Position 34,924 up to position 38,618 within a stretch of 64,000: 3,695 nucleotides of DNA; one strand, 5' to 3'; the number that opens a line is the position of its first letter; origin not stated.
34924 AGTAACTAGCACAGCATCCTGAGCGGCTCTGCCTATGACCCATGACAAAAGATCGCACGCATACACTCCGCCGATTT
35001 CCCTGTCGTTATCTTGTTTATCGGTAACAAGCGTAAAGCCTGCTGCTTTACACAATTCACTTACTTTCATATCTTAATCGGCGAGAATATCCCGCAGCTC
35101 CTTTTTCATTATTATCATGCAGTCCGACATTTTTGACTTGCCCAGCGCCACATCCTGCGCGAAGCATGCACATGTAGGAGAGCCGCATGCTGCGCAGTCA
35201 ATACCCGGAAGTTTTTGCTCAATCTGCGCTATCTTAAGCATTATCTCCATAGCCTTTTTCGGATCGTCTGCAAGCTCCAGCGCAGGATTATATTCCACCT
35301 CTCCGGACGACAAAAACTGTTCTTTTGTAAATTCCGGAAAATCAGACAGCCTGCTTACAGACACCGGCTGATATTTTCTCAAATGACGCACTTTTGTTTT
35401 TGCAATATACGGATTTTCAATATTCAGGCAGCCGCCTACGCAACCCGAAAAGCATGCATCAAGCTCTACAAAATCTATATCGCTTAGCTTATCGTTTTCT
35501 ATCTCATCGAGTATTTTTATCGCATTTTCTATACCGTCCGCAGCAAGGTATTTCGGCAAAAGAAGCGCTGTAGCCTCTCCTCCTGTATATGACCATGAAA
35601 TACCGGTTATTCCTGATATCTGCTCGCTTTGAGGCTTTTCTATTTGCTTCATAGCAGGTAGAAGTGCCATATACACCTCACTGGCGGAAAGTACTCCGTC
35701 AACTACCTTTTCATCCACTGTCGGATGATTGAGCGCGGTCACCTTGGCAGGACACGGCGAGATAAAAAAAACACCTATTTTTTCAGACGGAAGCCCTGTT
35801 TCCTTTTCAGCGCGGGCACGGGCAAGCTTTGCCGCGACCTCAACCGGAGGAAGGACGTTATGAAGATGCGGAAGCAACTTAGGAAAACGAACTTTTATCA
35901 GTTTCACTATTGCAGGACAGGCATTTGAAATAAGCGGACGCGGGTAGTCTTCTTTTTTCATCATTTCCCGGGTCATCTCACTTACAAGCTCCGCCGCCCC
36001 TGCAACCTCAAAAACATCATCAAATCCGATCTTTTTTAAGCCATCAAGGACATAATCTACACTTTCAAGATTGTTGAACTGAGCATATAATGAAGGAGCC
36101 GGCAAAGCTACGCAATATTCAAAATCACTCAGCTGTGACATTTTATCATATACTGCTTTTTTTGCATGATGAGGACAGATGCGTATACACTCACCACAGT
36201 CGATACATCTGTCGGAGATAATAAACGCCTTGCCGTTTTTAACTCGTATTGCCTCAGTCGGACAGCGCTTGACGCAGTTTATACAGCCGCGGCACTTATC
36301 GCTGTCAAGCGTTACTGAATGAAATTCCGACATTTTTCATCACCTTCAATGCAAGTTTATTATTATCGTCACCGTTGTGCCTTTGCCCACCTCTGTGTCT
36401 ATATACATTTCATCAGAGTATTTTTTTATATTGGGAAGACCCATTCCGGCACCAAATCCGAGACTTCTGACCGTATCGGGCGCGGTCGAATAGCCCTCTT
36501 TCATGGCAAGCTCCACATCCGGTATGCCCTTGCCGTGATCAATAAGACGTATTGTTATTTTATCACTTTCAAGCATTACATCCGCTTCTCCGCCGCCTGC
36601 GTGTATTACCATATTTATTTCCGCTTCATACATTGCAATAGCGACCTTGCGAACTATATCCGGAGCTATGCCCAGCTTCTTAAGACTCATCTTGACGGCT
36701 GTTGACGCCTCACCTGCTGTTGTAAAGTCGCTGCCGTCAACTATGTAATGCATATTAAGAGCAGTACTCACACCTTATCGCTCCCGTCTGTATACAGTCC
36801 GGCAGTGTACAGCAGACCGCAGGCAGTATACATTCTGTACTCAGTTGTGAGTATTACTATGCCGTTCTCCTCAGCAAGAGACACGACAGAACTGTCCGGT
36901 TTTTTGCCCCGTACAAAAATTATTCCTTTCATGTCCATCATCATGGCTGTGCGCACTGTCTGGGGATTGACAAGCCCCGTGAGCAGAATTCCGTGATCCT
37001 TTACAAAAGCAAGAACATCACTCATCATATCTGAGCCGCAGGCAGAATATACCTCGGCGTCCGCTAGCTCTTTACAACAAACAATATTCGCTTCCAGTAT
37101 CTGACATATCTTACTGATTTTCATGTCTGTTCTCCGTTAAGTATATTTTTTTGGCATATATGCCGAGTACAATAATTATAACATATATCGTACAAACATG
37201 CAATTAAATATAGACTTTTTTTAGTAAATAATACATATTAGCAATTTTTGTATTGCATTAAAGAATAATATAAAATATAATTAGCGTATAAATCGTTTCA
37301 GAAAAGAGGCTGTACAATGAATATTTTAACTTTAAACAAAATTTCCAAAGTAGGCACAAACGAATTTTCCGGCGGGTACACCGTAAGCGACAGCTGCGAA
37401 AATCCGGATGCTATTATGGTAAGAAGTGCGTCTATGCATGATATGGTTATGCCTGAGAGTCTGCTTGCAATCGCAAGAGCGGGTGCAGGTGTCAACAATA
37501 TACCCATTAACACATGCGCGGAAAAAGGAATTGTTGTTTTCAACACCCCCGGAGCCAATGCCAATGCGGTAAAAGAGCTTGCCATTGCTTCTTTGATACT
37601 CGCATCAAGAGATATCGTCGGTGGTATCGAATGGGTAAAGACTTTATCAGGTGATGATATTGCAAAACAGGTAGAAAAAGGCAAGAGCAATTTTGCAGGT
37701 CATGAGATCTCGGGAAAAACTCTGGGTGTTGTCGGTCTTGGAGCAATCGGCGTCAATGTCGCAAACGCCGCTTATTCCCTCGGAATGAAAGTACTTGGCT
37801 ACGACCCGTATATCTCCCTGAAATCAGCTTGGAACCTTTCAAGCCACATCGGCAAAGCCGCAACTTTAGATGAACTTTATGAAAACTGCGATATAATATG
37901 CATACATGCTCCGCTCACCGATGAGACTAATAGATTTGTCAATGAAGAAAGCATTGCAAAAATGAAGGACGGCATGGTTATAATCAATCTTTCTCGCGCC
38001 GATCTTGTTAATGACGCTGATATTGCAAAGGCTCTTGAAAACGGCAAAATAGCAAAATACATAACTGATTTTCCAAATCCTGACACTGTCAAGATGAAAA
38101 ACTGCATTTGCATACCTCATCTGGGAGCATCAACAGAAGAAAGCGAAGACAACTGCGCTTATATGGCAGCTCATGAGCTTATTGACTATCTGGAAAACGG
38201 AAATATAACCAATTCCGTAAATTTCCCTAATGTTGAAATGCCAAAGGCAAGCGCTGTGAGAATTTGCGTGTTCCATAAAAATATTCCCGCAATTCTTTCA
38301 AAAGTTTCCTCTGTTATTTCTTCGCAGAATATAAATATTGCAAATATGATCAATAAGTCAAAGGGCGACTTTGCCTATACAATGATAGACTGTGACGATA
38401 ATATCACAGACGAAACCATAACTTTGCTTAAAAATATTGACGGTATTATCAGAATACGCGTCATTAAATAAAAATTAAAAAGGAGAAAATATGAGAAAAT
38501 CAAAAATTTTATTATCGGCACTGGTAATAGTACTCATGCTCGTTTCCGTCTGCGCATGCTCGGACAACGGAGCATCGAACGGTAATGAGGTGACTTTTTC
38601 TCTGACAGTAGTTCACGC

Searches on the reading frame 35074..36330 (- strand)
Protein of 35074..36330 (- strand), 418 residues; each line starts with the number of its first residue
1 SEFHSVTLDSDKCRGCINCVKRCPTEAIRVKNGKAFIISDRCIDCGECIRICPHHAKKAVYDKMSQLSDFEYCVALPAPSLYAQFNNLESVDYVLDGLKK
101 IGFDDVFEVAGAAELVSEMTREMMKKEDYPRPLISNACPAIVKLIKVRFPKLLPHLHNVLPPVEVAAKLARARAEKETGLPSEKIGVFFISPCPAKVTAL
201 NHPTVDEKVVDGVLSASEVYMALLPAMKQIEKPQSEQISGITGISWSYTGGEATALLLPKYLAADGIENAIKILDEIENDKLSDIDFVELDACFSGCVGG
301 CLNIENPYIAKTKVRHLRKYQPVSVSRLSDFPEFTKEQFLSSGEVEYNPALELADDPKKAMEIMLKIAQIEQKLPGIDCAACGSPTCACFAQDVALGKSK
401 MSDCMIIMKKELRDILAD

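Call 33: search_protein_families(library=pfam, max_evalue=0.00001, proteins=[window:35074-36330:-])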
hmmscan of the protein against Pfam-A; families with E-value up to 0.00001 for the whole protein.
window:35074-36330:- (418 aa): 8 families
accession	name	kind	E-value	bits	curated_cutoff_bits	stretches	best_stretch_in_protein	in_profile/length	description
PF02906.19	Fe_hyd_lg_C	-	8.1e-32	111.2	22.1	1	73-300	3-244/245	Iron only hydrogenase large subunit, C-terminal domain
PF13237.11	Fer4_10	-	1.2e-10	41.6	25.5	1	6-53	2-53/53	4Fe-4S dicluster domain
PF04060.18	FeS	-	1.4e-09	37.9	23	1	374-405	1-32/33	Putative Fe-S cluster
PF00037.32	Fer4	-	1.2e-08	34.8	21.1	1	37-56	3-22/24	4Fe-4S binding domain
PF12838.12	Fer4_7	-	1.3e-08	35.6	27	1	12-56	1-52/52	4Fe-4S dicluster domain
PF13187.11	Fer4_9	-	1.4e-08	35.1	27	1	12-55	1-50/52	4Fe-4S dicluster domain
PF12837.12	Fer4_6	-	2.7e-06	27.5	25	1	37-56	4-23/24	4Fe-4S binding domain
PF14697.11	Fer4_21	-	4.1e-06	27.3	35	0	35-65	1-31/59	4Fe-4S dicluster domain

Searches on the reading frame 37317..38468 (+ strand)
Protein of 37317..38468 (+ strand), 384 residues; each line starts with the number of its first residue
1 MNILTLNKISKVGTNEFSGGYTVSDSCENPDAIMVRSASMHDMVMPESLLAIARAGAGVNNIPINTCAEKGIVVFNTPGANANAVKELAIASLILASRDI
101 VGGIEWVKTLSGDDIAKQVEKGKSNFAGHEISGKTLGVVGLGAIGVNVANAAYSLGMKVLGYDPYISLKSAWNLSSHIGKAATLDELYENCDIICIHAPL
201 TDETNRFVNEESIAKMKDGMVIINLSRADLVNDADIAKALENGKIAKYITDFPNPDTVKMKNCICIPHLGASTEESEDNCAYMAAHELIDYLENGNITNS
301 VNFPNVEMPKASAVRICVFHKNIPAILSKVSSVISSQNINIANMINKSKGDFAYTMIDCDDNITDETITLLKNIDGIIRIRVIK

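Call 34: search_protein_families(library=pfam, max_evalue=0.00001, proteins=[window:37317-38468:+])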
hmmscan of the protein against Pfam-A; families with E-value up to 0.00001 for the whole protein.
window:37317-38468:+ (384 aa): 3 families
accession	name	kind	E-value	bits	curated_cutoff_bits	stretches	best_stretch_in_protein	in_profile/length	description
PF02826.25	2-Hacid_dh_C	-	2.3e-41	141.5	25.1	1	116-270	23-178/178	D-isomer specific 2-hydroxyacid dehydrogenase, NAD binding domain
PF00389.36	2-Hacid_dh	-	3.3e-19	69.3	24.6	1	25-302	35-134/134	D-isomer specific 2-hydroxyacid dehydrogenase, catalytic domain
PF03446.21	NAD_binding_2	-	5.9e-08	33.3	21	1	136-244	2-111/161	NAD binding domain of 6-phosphogluconate dehydrogenase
